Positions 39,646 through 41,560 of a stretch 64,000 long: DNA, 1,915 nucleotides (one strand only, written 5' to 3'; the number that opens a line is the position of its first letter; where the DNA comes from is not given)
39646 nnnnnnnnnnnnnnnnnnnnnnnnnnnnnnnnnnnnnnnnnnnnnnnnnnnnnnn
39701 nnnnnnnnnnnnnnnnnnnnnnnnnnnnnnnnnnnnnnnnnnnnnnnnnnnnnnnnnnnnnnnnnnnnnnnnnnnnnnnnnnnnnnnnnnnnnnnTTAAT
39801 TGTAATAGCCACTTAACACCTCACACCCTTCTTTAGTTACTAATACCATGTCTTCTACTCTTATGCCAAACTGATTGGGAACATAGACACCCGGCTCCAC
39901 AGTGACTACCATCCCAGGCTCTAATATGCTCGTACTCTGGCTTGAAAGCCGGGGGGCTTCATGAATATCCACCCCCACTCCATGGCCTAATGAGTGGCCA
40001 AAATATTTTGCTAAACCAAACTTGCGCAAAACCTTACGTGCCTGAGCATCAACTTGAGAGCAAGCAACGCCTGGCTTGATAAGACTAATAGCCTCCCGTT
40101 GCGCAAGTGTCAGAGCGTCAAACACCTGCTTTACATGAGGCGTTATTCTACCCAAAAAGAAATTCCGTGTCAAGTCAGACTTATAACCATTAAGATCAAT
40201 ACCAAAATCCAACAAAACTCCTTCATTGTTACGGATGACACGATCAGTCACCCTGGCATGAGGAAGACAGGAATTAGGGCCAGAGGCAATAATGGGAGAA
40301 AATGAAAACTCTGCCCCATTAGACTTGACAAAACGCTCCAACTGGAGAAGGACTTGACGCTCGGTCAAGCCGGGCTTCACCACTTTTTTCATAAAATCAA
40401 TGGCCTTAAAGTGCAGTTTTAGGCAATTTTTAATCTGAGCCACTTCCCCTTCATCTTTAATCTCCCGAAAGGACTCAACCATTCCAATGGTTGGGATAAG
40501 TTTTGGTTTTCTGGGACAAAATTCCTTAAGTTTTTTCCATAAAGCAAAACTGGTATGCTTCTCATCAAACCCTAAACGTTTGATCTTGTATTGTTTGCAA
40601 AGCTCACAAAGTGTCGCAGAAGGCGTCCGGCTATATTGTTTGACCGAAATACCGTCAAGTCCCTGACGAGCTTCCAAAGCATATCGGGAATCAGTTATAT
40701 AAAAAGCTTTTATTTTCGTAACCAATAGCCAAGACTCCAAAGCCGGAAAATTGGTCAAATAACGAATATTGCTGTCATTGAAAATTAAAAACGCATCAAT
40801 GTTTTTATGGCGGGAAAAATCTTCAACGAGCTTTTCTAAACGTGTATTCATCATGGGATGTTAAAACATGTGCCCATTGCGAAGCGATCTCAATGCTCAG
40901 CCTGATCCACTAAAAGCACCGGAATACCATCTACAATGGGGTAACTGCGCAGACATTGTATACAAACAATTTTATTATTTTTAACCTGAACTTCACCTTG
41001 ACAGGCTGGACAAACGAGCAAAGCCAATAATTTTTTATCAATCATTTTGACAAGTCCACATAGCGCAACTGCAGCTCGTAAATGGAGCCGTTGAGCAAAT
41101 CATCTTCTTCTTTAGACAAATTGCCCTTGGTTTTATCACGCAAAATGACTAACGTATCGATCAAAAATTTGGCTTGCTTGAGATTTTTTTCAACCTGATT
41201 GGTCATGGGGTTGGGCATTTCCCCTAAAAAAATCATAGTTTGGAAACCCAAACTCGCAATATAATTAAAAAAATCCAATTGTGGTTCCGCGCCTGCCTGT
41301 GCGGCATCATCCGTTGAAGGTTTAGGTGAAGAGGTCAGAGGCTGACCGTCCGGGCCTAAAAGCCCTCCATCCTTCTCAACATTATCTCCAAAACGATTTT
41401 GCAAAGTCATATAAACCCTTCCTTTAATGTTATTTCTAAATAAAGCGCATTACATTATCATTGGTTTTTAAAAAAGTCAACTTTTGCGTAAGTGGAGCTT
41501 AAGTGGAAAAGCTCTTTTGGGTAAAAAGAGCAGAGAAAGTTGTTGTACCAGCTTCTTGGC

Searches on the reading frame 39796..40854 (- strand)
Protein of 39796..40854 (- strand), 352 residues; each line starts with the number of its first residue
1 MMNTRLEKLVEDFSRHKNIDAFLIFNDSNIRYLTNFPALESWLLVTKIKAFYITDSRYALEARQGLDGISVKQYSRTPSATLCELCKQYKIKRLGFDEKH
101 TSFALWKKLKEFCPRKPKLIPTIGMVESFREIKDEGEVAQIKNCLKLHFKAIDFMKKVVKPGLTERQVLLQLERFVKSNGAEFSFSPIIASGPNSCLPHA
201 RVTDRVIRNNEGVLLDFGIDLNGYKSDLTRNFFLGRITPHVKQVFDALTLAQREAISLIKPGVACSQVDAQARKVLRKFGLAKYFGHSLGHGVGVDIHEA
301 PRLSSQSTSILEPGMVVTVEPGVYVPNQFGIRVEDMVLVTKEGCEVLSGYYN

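Call 74: search_protein_families(library=pfam, proteins=[window:39796-40854:-], max_evalue=0.0001)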
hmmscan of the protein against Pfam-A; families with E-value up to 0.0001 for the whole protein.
window:39796-40854:- (352 aa): 2 families
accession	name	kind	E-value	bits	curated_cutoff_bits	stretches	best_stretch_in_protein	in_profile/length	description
PF00557.29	Peptidase_M24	-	2.6e-62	210.7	23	1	140-341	2-208/208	Metallopeptidase family M24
PF01321.24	Creatinase_N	-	7e-20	72.3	22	1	5-132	1-128/128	Creatinase/Prolidase N-terminal domain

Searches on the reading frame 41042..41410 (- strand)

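Call 74: search_protein_families(library=pfam, proteins=[window:41042-41410:-], max_evalue=0.0001)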
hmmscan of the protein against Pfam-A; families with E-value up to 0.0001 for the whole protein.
window:41042-41410:- (122 aa): 1 family
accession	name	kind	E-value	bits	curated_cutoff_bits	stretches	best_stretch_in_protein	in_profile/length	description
PF08899.16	DUF1844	-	2.7e-22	79.1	27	1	45-118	2-75/76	Domain of unknown function (DUF1844)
